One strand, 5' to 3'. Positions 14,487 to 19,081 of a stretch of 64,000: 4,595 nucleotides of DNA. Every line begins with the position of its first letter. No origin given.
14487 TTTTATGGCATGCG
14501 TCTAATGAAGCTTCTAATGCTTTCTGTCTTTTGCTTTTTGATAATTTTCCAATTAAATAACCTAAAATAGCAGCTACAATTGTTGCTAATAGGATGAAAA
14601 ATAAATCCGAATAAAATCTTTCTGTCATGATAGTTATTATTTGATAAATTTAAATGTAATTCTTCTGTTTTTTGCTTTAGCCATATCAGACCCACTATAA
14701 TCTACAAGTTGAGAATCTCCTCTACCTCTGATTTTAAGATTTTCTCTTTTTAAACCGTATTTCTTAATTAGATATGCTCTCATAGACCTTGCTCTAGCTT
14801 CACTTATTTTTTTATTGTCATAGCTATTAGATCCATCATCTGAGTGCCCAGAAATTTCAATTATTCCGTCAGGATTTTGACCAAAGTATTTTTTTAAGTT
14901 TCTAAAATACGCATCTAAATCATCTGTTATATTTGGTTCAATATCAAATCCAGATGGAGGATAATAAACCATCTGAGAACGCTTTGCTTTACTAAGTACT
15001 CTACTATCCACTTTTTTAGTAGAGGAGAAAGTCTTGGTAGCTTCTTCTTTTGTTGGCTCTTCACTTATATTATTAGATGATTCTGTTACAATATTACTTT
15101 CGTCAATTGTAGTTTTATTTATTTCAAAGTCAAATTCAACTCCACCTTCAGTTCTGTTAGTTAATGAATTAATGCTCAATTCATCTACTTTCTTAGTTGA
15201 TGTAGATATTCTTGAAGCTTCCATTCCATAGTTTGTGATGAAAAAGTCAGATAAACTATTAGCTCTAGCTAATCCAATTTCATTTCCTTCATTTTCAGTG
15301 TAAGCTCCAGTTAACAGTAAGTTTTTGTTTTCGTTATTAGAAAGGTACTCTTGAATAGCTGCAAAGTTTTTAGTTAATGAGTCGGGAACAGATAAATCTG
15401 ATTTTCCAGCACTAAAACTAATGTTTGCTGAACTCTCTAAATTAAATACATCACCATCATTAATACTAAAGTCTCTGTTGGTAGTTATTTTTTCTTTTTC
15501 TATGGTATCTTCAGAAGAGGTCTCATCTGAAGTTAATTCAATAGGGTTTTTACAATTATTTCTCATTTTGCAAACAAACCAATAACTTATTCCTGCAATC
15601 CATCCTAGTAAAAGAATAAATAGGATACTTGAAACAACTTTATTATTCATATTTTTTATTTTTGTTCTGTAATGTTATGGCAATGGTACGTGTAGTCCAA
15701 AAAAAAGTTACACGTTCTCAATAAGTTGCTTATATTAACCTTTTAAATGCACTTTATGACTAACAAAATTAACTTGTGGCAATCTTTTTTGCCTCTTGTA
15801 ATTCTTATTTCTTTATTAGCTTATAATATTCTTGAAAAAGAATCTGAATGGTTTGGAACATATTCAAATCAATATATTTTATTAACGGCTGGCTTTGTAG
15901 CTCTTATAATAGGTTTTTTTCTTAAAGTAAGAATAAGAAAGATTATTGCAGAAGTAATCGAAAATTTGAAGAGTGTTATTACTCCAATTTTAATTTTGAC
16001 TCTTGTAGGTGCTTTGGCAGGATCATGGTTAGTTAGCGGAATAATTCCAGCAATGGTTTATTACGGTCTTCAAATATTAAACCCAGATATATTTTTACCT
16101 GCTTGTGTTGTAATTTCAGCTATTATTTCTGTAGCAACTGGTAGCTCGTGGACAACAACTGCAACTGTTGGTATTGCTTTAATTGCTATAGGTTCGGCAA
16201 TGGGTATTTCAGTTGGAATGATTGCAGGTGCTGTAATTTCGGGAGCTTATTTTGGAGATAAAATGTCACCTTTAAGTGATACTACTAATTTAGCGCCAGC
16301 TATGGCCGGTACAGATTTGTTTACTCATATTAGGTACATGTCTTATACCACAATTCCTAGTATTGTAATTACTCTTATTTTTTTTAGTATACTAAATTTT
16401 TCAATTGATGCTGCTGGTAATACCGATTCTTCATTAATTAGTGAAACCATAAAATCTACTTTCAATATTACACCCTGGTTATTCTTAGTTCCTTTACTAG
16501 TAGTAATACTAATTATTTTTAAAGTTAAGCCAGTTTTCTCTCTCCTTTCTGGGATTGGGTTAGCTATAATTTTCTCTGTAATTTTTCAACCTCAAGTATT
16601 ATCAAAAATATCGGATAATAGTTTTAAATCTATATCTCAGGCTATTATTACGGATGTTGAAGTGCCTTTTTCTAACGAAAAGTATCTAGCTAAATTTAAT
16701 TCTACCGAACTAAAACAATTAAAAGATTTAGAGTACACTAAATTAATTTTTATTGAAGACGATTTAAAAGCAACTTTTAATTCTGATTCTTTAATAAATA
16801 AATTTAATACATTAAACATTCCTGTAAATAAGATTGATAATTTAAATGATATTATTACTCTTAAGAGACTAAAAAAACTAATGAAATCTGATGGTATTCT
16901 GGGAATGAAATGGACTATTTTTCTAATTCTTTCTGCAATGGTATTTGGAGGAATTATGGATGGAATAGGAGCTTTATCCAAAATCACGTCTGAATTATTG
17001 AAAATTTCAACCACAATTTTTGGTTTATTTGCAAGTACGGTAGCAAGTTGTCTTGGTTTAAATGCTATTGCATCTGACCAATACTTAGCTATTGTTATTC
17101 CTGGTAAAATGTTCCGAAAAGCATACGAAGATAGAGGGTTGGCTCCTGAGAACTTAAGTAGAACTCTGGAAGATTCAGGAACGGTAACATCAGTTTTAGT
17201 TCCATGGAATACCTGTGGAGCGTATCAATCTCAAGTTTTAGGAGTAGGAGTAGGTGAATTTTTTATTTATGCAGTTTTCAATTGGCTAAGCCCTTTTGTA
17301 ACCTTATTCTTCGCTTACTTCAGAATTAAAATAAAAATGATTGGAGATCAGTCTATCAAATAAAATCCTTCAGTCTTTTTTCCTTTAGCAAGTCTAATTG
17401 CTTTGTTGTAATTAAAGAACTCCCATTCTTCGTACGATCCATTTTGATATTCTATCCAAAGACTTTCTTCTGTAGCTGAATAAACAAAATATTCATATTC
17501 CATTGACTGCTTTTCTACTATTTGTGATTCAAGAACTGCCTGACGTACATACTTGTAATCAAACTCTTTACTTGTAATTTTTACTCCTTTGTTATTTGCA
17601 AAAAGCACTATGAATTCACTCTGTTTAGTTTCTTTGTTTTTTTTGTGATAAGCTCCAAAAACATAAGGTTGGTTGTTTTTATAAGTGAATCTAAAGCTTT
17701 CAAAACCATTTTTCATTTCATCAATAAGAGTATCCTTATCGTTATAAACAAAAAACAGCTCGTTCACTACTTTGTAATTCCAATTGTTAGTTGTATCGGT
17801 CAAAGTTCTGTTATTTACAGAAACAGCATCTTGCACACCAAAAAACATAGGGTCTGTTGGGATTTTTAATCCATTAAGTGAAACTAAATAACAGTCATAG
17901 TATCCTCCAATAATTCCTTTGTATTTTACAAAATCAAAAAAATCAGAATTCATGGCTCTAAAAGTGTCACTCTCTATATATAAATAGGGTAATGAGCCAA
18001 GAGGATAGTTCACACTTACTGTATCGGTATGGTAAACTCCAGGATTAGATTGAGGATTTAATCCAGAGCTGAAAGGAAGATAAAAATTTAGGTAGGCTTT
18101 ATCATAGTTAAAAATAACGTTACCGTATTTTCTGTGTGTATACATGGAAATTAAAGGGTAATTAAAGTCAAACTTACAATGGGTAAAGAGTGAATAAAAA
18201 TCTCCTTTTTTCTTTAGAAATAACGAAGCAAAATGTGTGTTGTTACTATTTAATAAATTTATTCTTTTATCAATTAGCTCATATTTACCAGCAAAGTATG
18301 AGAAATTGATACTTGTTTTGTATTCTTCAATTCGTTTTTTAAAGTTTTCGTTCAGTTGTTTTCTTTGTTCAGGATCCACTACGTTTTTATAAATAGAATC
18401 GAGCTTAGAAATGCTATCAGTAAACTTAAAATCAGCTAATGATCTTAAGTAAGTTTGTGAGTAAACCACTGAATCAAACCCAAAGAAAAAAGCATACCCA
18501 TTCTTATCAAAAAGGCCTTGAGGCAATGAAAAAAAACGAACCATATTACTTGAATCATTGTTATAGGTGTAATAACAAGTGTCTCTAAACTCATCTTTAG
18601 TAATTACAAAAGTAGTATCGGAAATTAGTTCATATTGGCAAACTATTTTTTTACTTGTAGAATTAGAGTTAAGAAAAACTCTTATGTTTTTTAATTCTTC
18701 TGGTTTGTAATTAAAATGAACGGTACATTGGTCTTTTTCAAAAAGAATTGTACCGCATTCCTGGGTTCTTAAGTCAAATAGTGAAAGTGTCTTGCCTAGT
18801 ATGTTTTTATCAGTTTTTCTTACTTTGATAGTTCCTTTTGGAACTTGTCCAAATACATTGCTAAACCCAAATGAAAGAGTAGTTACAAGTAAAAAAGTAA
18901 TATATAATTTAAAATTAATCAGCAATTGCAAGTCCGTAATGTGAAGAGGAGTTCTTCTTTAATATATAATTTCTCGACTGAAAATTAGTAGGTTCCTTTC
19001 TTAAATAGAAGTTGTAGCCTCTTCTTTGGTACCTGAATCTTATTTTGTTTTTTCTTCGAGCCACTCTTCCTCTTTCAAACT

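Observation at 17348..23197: Five-gene ECF-sigma operon encoding three divergent, highly basic secreted paralogs of unknown function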

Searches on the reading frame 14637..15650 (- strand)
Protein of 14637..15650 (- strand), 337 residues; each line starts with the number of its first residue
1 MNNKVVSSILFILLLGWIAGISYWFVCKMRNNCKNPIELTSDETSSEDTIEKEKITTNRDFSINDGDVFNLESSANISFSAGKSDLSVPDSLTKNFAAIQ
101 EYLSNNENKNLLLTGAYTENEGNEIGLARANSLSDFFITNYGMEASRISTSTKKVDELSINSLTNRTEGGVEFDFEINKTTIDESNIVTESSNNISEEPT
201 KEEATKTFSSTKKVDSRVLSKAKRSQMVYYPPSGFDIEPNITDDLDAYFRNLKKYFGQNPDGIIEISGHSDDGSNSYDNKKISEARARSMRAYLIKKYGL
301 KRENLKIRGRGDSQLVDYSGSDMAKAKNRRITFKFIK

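Call 77: search_protein_families(library=pfam, proteins=[window:14637-15650:-], max_evalue=0.00001)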
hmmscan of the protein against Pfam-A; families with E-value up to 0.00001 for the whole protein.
window:14637-15650:- (337 aa): 1 family
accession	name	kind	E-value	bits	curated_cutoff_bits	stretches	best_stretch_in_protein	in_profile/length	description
PF00691.25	OmpA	-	1e-17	64.7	27.2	1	229-329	1-98/98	OmpA family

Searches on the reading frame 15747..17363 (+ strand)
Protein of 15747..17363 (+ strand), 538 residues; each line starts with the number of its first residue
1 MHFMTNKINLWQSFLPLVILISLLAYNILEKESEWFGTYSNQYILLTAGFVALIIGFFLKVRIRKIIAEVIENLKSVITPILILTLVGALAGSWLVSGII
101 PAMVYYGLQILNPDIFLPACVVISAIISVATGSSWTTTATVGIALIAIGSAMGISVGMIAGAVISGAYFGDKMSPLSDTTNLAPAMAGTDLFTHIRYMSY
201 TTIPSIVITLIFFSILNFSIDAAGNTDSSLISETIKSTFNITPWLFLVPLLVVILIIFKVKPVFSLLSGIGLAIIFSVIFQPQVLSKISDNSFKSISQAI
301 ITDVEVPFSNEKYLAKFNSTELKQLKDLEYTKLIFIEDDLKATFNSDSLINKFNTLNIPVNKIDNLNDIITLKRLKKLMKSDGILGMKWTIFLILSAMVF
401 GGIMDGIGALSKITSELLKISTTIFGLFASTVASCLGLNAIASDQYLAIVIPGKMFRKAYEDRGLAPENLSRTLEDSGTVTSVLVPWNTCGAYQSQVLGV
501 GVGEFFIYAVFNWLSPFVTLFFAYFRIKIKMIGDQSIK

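Call 77: search_protein_families(library=pfam, proteins=[window:15747-17363:+], max_evalue=0.00001)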
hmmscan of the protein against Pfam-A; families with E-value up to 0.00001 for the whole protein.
window:15747-17363:+ (538 aa): 1 family
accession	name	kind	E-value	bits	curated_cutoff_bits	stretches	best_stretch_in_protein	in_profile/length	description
PF03553.21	Na_H_antiporter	-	2.5e-44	152.2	23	2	371-525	145-301/303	Na+/H+ antiporter family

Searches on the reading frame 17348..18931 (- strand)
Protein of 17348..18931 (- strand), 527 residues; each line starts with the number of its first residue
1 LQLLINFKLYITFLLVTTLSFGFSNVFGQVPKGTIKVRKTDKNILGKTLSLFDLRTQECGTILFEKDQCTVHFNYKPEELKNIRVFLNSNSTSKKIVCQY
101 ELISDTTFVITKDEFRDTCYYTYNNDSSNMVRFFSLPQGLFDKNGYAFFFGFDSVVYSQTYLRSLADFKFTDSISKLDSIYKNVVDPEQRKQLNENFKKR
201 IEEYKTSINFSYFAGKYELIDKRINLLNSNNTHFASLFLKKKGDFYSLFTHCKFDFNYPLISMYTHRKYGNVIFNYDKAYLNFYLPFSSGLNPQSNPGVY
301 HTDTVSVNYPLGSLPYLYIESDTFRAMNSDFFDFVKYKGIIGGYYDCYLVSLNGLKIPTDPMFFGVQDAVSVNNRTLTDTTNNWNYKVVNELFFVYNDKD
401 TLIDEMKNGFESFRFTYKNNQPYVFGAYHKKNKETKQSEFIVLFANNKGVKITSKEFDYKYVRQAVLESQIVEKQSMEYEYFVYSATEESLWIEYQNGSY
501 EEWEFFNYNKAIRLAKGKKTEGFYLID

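Call 3: search_protein_families(library=pfam, proteins=[window:17348-18931:-], max_evalue=1)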
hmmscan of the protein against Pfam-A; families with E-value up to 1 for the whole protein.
window:17348-18931:- (527 aa): 1 family
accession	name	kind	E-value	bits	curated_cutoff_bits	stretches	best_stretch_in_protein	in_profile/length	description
PF15474.11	MU117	-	0.56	11.5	30.4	0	40-75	67-101/105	Meiotically up-regulated gene family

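Call 4: search_protein_families(library=ncbifam, proteins=[window:17348-18931:-], max_evalue=1)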
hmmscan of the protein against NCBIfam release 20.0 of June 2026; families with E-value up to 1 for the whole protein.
window:17348-18931:- (527 aa): 1 family
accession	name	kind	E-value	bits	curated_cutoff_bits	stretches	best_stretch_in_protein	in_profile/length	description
NF007769.1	PRK10455.1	equivalog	0.001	19.3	174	1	180-205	128-152/160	ATP-independent periplasmic protein-refolding chaperone Spy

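Call 27: find_homologous_proteins(query=window:17348-18931:-)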
Query window:17348-18931:- (527 aa): 15 proteins with E <= 0.001 among 5302 candidates.
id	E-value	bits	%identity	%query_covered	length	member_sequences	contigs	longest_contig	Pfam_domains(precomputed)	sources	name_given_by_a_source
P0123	0.0e+0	1059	87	100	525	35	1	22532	-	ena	-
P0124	0.0e+0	1042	89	96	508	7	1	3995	-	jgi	jgi:hypothetical protein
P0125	3.0e-257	873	74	95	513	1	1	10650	-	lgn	-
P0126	7.7e-215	733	61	99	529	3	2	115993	-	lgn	-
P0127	4.3e-185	634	55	98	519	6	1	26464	-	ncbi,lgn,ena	-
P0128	9.3e-185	633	55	92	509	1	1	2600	-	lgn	-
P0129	2.0e-183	629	55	95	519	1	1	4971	-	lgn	-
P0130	7.0e-182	624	54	95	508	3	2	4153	-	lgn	-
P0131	5.8e-168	578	55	87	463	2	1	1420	-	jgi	jgi:hypothetical protein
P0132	1.9e-167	576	53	95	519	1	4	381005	-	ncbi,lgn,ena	-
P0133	5.9e-164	565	50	98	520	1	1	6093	-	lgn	-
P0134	1.7e-163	563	51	99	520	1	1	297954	-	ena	-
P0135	8.3e-160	551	49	95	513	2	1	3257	-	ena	-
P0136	1.2e-120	422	41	96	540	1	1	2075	-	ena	-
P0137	1.0e-96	343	53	58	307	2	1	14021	-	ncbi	ncbi:MAG: hypothetical protein ACPGVD_03275, partial [Flavobacteriales bacterium]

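Call 45: predict_structure(alignment_id=A2)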
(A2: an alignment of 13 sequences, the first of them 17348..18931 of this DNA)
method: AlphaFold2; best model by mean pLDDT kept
length: 527 residues; sequences in the alignment: 13
mean_pLDDT: 47.9   pTM: 0.29
mean pLDDT of the five models: 47.9, 47.9, 47.1, 43.4, 41.6
residues with pLDDT >= 90: 10; 70-90: 73; 50-70: 130; < 50: 314
segments of 3 or more residues with pLDDT < 50: 21-42, 51-58, 78-90, 102-108, 111-180, 200-229, 231-256, 262-266, 288-295, 307-314, 321-323, 325-347, 349-357, 361-382, 388-393, 397-422, 505-527
pLDDT, mean of each block of 10 residues (from residue 1): 60 65 37 25 51 46 67 52 34 61 47 34 27 32 31 23 22 31 61 57 34 34 43 38 27 42 51 62 57 53 61 47 43 29 43 43 37 31 51 46 27 39 63 81 83 85 76 90 70 76 46 26 39
secondary structure, 60 per line:
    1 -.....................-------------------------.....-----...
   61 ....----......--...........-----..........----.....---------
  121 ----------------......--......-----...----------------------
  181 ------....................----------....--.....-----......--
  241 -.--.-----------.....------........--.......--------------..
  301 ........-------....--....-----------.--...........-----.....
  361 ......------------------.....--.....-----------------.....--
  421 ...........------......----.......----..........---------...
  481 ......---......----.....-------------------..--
elements in order: H2-22 E48-52 E58-64 E69-74 H77-87 E93-102 E107-111 E137-142 E145-150 H187-206 E217-220 E223-227 E233-238 E257-261 E268-275 E278-284 E299-308 E316-319 E322-325 E340-350 E356-366 E385-389 E392-396 E414-418 E421-431 E438-443 E448-454 H459-468 E478-486 E490-495 E500-504

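Call 72: fold_search(model_id=the predicted structure, library=pdb)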
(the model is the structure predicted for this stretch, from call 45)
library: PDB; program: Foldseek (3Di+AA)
matches with E <= 10: 616; with E <= 0.001: 0
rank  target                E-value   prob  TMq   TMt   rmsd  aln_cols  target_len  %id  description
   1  9hcj_T1               2.2e-02  0.10  0.07  0.04  29.3       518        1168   10  D. discoideum nuclear pore complex (released 2024-12-25)
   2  8cp6_B                5.2e-02  0.11  0.10  0.06  33.4       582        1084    8  Type six secretion system exported effector 5 (Tse5) (released 2023-12-06)
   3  9a7d_A                5.2e-02  0.09  0.07  0.07  23.8       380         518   11  Integrative model of YRVJ-YACD by crosslinking MS and deep learning (released 2024-09-18)
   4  9lto_S                7.8e-02  0.08  0.08  0.06  26.9       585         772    6  Cryo-EM structure of DDB1-DDA1-DET1-Ube2e2 complex (released 2026-01-28)
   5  2z4h_B                1.0e-01  0.99  0.09  0.24   9.7        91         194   10  Crystal structure of the Cpx pathway activator NlpE from Escherichia coli (released 2007-09-04)
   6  9n73_LQ               1.4e-01  0.08  0.11  0.08  24.4       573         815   10  SSU processome maturation and disassembly, State G (released 2025-10-29)
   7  9n6v_LQ               1.6e-01  0.10  0.09  0.06  21.3       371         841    8  SSU processome maturation and disassembly, State A (released 2025-11-05)
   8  8zsw                  1.8e-01  0.06  0.08  0.05  27.4       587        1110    6  Crystal Structure of Human DDB1, a Component of the E3 Ubiquitin Ligase Complex (released 2025-06-11)
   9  9ltr_B                1.8e-01  0.06  0.08  0.05  30.1       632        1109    7  Cryo-EM structure of dimeric DDB1-DDA1-DET1-Ube2e2-COP1 complex (released 2026-01-28)
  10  2z4h_A                2.0e-01  0.21  0.09  0.22  22.8       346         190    7  Crystal structure of the Cpx pathway activator NlpE from Escherichia coli (released 2007-09-04)
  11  6q0v_A                2.2e-01  0.08  0.10  0.08  27.2       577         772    7  Structure of DDB1-DDA1-DCAF15 complex bound to tasisulam and RBM39 (released 2019-11-13)
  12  9a40_C                2.2e-01  0.06  0.08  0.05  27.6       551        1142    8  model of Cullin4 (released 2024-09-18)
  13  8c7g_A                2.3e-01  0.11  0.08  0.08  22.8       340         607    7  Drosophila melanogaster Rab7 GEF complex Mon1-Ccz1-Bulli (released 2023-05-17)
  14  9lul_c                2.7e-01  0.08  0.09  0.06  24.3       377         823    8  Local refinement of stacked like DDB1-DDA1-DET1-Ube2e2-COP1 complex (layer 1) (released 2026-01-28)
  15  8buq_A                2.9e-01  0.09  0.08  0.05  20.4       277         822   12  Structure of DDB1 bound to DS43-engaged CDK12-cyclin K (released 2023-09-13)
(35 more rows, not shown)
